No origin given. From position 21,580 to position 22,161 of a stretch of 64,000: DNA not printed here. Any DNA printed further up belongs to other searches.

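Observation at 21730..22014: Phage-encoded SemiSWEET-like (PQ-loop) minimal transporter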

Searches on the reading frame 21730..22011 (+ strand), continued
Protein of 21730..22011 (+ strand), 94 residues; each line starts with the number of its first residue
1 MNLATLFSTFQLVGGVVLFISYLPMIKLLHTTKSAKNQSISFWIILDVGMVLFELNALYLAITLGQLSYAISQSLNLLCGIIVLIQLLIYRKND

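Call 29: find_homologous_proteins(query=P0054, max_evalue=0.001)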
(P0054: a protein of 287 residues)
Query P0054 (287 aa): 182 proteins with E <= 0.001 among 815 candidates; the best 120 are listed.
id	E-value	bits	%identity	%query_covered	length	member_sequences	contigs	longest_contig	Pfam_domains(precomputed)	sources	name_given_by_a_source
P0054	1.7e-185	633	100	100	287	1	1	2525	PF04193.20,PF15891.12,PF05014.22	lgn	-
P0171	3.0e-62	229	63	58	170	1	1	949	PF15891.12,PF05014.22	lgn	-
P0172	2.7e-58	216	62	56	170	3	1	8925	PF15891.12,PF05014.22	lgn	-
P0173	3.1e-58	216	58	58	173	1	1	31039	PF15891.12,PF05014.22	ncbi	-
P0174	7.0e-58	215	59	58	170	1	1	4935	PF15891.12,PF05014.22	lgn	-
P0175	8.5e-58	214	60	56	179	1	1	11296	PF15891.12,PF05014.22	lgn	-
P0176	1.4e-57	214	61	57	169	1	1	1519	PF15891.12,PF05014.22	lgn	-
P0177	1.5e-57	214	59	58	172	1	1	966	PF15891.12,PF05014.22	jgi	jgi:nucleoside 2-deoxyribosyltransferase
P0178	2.8e-57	213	60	58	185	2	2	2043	PF15891.12,PF05014.22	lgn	-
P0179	1.1e-55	208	57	58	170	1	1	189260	PF15891.12,PF05014.22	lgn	-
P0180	1.7e-55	207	62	57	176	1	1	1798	PF05014.22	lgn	-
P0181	4.5e-55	205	60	57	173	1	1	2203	PF15891.12,PF05014.22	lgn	-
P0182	5.0e-55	205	57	58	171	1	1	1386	PF15891.12,PF05014.22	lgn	-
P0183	5.3e-55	205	58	59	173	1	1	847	PF15891.12,PF05014.22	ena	-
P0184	6.7e-55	205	57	58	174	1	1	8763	PF05014.22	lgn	-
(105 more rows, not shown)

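Call 30: find_encoding_contigs(protein=P0054, flank=5000)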
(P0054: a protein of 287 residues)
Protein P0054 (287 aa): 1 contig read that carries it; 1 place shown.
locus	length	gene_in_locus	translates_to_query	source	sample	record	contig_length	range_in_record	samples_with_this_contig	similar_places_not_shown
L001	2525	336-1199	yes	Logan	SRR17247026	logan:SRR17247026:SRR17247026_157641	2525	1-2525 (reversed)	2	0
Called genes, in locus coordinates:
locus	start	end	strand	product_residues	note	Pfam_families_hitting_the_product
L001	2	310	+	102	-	?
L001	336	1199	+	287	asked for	PF04193:PQ-loop, PF05014:Nuc_deoxyrib_tr, PF15891:Nuc_deoxyri_tr2 (faint)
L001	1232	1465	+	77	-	-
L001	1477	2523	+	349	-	?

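Call 31: find_encoding_contigs(protein=P0008, flank=6000, max_places=3)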
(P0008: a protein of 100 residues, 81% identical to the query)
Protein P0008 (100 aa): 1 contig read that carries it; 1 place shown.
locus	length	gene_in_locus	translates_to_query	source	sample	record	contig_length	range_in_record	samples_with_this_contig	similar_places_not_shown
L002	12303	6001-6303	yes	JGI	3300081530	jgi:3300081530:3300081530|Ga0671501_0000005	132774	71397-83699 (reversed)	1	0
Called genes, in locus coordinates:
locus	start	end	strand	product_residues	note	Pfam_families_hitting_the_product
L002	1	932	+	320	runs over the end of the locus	PF13597:NRDD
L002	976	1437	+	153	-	PF13353:Fer4_12, PF04055:Radical_SAM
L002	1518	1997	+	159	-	PF00692:dUTPase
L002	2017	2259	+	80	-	-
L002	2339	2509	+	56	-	-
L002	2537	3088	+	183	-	PF00782:DSPc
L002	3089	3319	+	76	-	-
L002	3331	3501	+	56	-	-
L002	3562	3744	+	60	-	-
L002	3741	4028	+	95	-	-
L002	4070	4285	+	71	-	-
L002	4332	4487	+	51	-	-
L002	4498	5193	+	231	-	-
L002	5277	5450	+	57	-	-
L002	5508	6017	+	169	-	PF05014:Nuc_deoxyrib_tr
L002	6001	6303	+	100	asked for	-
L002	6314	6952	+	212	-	PF06941:NT5C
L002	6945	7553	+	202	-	PF00265:TK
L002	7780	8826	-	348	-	PF01757:Acyl_transf_3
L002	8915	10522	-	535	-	PF00753:Lactamase_B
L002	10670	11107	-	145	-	-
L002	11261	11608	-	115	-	-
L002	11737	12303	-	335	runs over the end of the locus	PF00589:Phage_integrase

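Call 32: find_encoding_contigs(protein=P0021, flank=6000, max_places=3)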
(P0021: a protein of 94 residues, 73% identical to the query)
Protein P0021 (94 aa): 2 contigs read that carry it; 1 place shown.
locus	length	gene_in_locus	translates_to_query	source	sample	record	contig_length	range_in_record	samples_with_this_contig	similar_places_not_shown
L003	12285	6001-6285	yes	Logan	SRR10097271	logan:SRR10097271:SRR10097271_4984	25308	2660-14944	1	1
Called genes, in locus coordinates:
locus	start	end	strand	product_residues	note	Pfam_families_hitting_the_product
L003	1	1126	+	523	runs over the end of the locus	PF02867:Ribonuc_red_lgC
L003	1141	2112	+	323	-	PF00268:Ribonuc_red_sm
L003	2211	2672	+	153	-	-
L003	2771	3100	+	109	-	-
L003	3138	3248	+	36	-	-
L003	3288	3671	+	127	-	-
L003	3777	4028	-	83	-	-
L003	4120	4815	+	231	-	PF14014:DUF4230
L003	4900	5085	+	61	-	-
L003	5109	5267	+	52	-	-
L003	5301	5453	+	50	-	-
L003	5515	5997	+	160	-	PF05014:Nuc_deoxyrib_tr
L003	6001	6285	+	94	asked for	-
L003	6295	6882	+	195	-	PF06941:NT5C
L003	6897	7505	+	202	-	PF00265:TK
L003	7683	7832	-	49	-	-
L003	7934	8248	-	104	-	-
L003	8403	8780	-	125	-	-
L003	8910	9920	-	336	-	PF00589:Phage_integrase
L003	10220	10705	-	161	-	PF06356:DUF1064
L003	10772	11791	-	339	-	PF10651:BppU_N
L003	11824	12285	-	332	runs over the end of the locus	PF01520:Amidase_3, PF08460:SH3_5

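Call 33: search_dna_similar(query=window:21730-22011:+, collection=phages, mode=protein, max_evalue=0.01, max_rows=40)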
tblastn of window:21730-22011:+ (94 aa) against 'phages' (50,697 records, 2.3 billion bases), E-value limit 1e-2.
Records with a match: 1; places in all: 1; records where one place covers at least 80% of the query: 1.
Best place of each record, by identity: <60% 1.
By first word of the organism name: Sporosarcina 1.
By host as written in the record: Sporosarcina aquimarina 1.
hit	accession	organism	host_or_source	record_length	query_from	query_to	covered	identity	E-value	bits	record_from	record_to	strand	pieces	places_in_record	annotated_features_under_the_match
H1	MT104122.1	Sporosarcina phage Lietuvens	Sporosarcina aquimarina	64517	18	94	82%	26.0%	4e-3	40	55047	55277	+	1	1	PQ loop repeat protein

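Call 35: get_annotated_region(hit=H1, flank=6000)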
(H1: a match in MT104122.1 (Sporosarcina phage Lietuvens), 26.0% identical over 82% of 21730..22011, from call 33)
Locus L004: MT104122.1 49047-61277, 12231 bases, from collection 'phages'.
description: Sporosarcina phage Lietuvens, complete genome.
organism: Sporosarcina phage Lietuvens (NCBI taxid 2713145)
taxonomy: Viruses; Duplodnaviria; Heunggongvirae; Uroviricota; Caudoviricetes
host: Sporosarcina aquimarina; source: ice-free soil sample (4-10 cm depth) collected near Rasmussen hut; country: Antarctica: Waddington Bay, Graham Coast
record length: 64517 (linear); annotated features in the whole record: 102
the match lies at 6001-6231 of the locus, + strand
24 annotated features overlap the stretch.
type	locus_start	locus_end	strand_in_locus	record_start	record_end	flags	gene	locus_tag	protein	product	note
CDS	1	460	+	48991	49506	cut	-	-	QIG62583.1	holliday junction resolvase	ORF69; RuvC holliday junction resolvase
CDS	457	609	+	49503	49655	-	-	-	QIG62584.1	hypothetical protein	ORF70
CDS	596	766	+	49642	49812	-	-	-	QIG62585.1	hypothetical protein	ORF71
CDS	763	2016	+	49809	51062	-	-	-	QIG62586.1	ribonucleoside-diphosphate reductase beta subunit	ORF72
CDS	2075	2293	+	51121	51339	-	-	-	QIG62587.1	hypothetical protein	ORF73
CDS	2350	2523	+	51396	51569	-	-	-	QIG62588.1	hypothetical protein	ORF74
CDS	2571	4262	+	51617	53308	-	-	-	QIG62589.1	ribonucleoside-diphosphate reductase alpha subunit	ORF75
CDS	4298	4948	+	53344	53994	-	-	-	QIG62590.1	phosphate starvation-inducible protein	ORF76; phosphate starvation-inducible protein PhoH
CDS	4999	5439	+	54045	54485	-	-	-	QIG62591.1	dUTPase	ORF77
CDS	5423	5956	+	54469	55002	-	-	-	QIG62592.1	HNH endonuclease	ORF78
CDS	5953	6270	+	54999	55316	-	-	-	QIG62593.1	PQ loop repeat protein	ORF79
CDS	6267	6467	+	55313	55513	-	-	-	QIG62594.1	hypothetical protein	ORF80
CDS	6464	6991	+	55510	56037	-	-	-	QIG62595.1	nucleoside 2-deoxyribosyltransferase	ORF81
CDS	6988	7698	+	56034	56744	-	-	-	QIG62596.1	3D (Asp-Asp-Asp) domain-containing protein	ORF82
CDS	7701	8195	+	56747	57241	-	-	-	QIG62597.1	protein of unknown function DUF3310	ORF83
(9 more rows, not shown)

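Call 36: find_homologous_proteins(query=A2, max_evalue=0.00001)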
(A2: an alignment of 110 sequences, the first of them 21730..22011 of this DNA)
Query A2 (110 sequences) (94 aa, profile of the alignment): 151 proteins with E <= 0.00001 among 1396 candidates; the best 120 are listed.
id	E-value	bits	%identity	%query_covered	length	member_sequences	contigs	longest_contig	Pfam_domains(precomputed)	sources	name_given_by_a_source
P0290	8.1e-33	130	34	95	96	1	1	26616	-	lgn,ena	-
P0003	3.2e-32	129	84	100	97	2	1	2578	-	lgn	-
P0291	1.5e-31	126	35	83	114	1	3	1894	PF04193.20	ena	-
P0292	3.2e-31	125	31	96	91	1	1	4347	-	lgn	-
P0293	4.5e-31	125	28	91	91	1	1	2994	PF04193.20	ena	-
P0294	4.6e-31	125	29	91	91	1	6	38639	PF04193.20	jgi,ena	-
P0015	5.8e-31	124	76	100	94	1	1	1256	PF04193.20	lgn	-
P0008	8.4e-31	124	81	100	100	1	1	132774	-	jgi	jgi:uncharacterized protein with PQ loop repeat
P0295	1.0e-30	124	33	94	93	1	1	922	PF04193.20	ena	-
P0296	1.9e-30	123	31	94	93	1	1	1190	PF04193.20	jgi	-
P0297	3.6e-30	122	29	98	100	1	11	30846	PF04193.20,PF03083.22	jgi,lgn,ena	-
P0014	6.0e-30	121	79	100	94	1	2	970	-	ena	-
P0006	9.2e-30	121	83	100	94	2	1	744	-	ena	-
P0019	1.0e-29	120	74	99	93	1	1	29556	-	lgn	-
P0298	1.4e-29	120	29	91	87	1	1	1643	PF04193.20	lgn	-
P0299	1.9e-29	120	33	83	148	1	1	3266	PF04193.20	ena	-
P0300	1.9e-29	120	29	95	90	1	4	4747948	PF04193.20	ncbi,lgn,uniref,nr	ncbi:PQ-loop domain-containing transporter [Clostridium swellfunianum]|uniref:SemiSWEET family sugar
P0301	2.3e-29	119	26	89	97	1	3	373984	PF04193.20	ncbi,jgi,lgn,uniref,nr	ncbi:PQ-loop domain-containing transporter [Sedimentibacter sp.]|uniref:PQ-loop domain-containing tr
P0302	2.9e-29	119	31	100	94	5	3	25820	PF04193.20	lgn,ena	-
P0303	2.9e-29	119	34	94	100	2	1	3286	PF04193.20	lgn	-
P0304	4.0e-29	119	32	94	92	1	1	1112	PF04193.20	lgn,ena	-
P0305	4.8e-29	118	34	66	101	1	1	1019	PF04193.20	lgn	-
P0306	6.3e-29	118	30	100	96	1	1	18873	PF04193.20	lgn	-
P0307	1.2e-28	117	28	64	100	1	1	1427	PF04193.20,PF03083.22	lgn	-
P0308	1.7e-28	117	29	90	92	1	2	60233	PF04193.20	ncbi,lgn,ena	-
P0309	2.7e-28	116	33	93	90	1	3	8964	PF04193.20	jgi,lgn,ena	-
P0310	3.3e-28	116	34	62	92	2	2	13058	PF04193.20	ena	-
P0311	3.9e-28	115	28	93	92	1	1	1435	PF04193.20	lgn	-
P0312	4.8e-28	115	36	91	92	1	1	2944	PF04193.20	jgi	-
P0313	4.9e-28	115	34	96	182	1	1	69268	PF04193.20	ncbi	-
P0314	5.0e-28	115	35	90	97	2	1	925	PF04193.20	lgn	-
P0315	5.1e-28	115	32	94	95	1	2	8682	PF04193.20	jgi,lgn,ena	-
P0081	7.9e-28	114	29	91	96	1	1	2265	PF04193.20,PF03083.22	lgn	-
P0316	8.1e-28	114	32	73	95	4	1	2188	PF04193.20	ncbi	-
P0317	8.8e-28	114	33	61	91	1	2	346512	PF04193.20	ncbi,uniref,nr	ncbi:PQ-loop domain-containing transporter [Paenibacillus xylaniclasticus]|uniref:PQ-loop domain-con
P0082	9.8e-28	114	34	90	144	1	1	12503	PF04193.20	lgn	-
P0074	9.8e-28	114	33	95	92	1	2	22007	PF04193.20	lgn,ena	-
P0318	1.0e-27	114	23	91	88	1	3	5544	PF04193.20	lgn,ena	-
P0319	1.1e-27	114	27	78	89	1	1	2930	PF04193.20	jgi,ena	-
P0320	1.2e-27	114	28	91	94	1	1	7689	PF04193.20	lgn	-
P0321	1.3e-27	114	28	95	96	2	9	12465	PF04193.20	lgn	-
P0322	1.4e-27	114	34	95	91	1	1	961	PF04193.20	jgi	jgi:MtN3 and saliva related transmembrane protein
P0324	2.1e-27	113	29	82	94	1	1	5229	PF04193.20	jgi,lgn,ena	-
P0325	2.8e-27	113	32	90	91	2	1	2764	PF04193.20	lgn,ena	-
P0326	3.6e-27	112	32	94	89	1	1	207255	PF04193.20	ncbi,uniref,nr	ncbi:PQ-loop repeat-containing protein [Paenibacillus anaericanus]|uniref:PQ-loop repeat-containing 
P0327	3.7e-27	112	32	94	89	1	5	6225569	PF04193.20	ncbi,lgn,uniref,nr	ncbi:MtN3 and saliva related transmembrane protein [Paenibacillus anaericanus]|uniref:PQ-loop domain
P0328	3.9e-27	112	39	91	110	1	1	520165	-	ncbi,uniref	ncbi:hypothetical protein [Gorillibacterium sp. CAU 1737]|uniref:SemiSWEET family sugar transporter 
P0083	5.3e-27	112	33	96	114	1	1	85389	PF04193.20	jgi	jgi:MtN3 and saliva related transmembrane protein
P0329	5.9e-27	112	34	90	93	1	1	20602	PF04193.20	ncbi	-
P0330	6.1e-27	112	31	85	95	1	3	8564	PF04193.20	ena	-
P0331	6.4e-27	111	35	77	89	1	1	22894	PF04193.20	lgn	-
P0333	6.9e-27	111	30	85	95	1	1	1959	PF04193.20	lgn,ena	-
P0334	7.0e-27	111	28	94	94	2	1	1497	PF04193.20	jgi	jgi:MtN3 and saliva related transmembrane protein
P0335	7.0e-27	111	31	94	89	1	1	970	PF04193.20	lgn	-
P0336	9.2e-27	111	37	95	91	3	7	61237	-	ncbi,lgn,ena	-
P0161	1.4e-26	110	31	69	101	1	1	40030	PF04193.20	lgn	-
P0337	1.5e-26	110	30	94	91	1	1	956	PF04193.20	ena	-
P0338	1.6e-26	110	33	81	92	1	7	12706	PF04193.20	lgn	-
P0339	1.6e-26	110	33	81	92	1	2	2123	PF04193.20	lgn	-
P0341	2.0e-26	110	30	85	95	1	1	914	PF04193.20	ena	-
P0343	2.9e-26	109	31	55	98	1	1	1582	PF04193.20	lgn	-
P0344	2.9e-26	109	30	100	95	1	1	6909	PF04193.20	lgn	-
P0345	3.2e-26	109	26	93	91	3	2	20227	PF04193.20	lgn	-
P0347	4.2e-26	109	30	93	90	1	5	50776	PF04193.20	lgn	-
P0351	5.7e-26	108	32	72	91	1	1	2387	PF04193.20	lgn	-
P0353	7.7e-26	108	28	95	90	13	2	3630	PF04193.20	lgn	-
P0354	8.0e-26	108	26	96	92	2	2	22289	PF04193.20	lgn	-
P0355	9.5e-26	108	33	95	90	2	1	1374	PF04193.20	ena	-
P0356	1.0e-25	108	34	83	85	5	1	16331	PF04193.20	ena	-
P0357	1.1e-25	108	30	98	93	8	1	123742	PF04193.20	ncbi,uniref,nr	ncbi:hypothetical protein CON39_11565 [Bacillus thuringiensis]|uniref:PQ-loop domain-containing tran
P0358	1.6e-25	107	38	77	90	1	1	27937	PF04193.20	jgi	jgi:MtN3 and saliva related transmembrane protein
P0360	1.8e-25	107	34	78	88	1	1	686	PF04193.20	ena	-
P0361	2.7e-25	106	30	94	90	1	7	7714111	PF04193.20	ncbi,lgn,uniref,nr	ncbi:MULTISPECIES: PQ-loop domain-containing transporter [unclassified Paenibacillus]|uniref:PQ-loop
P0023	2.9e-25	106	55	98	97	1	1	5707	PF04193.20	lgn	-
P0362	3.3e-25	106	31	94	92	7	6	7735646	PF04193.20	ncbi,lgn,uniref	ncbi:PQ-loop domain-containing transporter [Paenibacillus sp. FSL M7-0896]|uniref:PQ-loop domain-con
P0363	3.6e-25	106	30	95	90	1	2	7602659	PF04193.20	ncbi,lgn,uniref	ncbi:PQ-loop domain-containing transporter [Paenibacillus sp. FSL R7-0204]|uniref:PQ-loop domain-con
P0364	3.8e-25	106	33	94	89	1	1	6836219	PF04193.20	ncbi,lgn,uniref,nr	ncbi:PQ-loop domain-containing transporter [Paenibacillus sp. HW567]|uniref:PQ-loop domain-containin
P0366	5.1e-25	105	29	95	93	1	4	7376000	PF04193.20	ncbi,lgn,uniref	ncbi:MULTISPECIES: PQ-loop domain-containing transporter [unclassified Paenibacillus]|uniref:PQ-loop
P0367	5.3e-25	105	36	72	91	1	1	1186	PF04193.20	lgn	-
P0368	5.4e-25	105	34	60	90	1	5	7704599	PF04193.20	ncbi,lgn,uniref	ncbi:PQ-loop domain-containing transporter [Paenibacillus rhizoplanae]|uniref:PQ-loop domain-contain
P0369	8.2e-25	105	30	94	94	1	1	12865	PF04193.20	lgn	-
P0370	8.6e-25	105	36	59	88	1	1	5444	PF04193.20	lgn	-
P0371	9.2e-25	105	26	78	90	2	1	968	PF04193.20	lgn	-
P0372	9.8e-25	104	33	81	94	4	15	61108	PF04193.20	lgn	-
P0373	1.0e-24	104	31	91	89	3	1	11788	PF04193.20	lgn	-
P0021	1.9e-24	103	73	100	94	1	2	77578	-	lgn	-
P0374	1.9e-24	103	35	91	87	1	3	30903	PF04193.20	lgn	-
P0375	2.9e-24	103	30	94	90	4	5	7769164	PF04193.20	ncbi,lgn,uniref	ncbi:PQ-loop domain-containing transporter [Paenibacillus sp. FSL H7-0756]|uniref:PQ-loop domain-con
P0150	3.0e-24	103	33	68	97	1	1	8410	PF04193.20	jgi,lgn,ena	-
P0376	3.7e-24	103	37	55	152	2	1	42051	PF04193.20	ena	-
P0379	8.1e-24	101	28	80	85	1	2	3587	PF04193.20,PF03083.22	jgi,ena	-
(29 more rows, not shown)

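Call 37: find_encoding_contigs(protein=P0290, flank=5000, max_places=2)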
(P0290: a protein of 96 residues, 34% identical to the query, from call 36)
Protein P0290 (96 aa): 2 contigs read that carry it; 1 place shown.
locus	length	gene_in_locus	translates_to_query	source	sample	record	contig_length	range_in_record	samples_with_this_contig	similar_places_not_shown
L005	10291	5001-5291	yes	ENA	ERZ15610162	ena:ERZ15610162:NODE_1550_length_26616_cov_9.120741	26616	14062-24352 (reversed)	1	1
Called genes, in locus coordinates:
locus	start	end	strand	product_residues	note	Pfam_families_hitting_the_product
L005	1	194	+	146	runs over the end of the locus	-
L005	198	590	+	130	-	-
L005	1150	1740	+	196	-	-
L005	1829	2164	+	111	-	-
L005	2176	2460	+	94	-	-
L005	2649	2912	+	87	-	-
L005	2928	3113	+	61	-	-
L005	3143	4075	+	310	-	-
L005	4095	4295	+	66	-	-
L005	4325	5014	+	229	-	PF14192:DUF4314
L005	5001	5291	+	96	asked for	-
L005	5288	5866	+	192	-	-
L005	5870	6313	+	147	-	PF01661:Macro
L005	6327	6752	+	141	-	-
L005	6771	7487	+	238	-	-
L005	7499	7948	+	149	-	-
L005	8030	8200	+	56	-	-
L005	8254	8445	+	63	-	-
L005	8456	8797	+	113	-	-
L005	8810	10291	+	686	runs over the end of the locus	PF22745:Nlig-Ia, PF01653:DNA_ligase_aden, PF03120:OB_DNA_ligase, PF12826:HHH_2, PF00533:BRCT, PF12738:PTCB-BRCT (weak), PF16589:BRCT_2 (weak)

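Call 38: find_encoding_contigs(protein=P0294, flank=5000, max_places=2)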
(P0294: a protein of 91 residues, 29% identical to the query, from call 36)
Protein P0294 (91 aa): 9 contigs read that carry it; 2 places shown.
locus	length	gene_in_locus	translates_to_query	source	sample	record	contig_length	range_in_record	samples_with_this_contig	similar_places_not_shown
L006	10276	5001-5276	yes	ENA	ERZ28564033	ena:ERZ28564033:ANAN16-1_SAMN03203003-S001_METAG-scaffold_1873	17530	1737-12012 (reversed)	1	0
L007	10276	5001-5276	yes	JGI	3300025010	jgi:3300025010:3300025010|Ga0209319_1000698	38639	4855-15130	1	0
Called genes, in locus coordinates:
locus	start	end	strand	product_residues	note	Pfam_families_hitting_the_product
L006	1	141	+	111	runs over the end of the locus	-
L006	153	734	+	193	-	PF13392:HNH_3 (weak)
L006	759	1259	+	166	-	PF00692:dUTPase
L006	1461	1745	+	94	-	-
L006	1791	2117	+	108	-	-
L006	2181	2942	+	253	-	-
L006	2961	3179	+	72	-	-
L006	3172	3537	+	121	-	-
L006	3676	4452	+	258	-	PF02086:MethyltransfD12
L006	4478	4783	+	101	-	-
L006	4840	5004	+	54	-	-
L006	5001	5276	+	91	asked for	PF04193:PQ-loop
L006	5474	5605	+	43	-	-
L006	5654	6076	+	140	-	-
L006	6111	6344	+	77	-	-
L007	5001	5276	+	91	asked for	PF04193:PQ-loop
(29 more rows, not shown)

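Call 39: find_encoding_contigs(protein=P0300, flank=5000, max_places=2)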
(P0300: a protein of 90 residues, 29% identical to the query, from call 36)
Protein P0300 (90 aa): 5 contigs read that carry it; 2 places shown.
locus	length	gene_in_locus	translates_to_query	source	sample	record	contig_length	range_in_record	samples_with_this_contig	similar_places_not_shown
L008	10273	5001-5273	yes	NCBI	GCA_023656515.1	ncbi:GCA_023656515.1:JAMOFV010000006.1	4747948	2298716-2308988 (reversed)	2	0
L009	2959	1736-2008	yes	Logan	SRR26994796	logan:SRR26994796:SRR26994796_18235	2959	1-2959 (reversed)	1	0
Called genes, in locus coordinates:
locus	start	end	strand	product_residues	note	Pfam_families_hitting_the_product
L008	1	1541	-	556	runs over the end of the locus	PF01546:Peptidase_M20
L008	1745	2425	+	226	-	PF02463:SMC_N (faint), PF00005:ABC_tran, PF13304:AAA_21 (faint)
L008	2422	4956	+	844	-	PF12704:MacB_PCD (weak), PF02687:FtsX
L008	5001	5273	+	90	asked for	PF04193:PQ-loop (weak)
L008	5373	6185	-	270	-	PF06342:DUF1057 (weak), PF00561:Abhydrolase_1, PF03959:FSH1 (faint), PF12146:Hydrolase_4, PF12697:Abhydrolase_6, PF12048:DUF3530 (faint)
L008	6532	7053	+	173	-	PF13671:AAA_33 (faint)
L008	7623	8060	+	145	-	PF13302:Acetyltransf_3 (weak), PF00583:Acetyltransf_1, PF13673:Acetyltransf_10, PF13508:Acetyltransf_7, PF08445:FR47 (weak)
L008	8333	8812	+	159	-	PF00293:NUDIX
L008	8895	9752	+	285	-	PF01209:Ubie_methyltran, PF13489:Methyltransf_23, PF13847:Methyltransf_31, PF08241:Methyltransf_11, PF08242:Methyltransf_12, PF13649:Methyltransf_25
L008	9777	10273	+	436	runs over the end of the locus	PF03572:Peptidase_S41 (faint)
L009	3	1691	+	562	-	?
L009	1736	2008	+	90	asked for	PF04193:PQ-loop (weak)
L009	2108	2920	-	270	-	PF06342:DUF1057 (weak), PF00561:Abhydrolase_1, PF03959:FSH1 (faint), PF12146:Hydrolase_4, PF12697:Abhydrolase_6, PF12048:DUF3530 (faint)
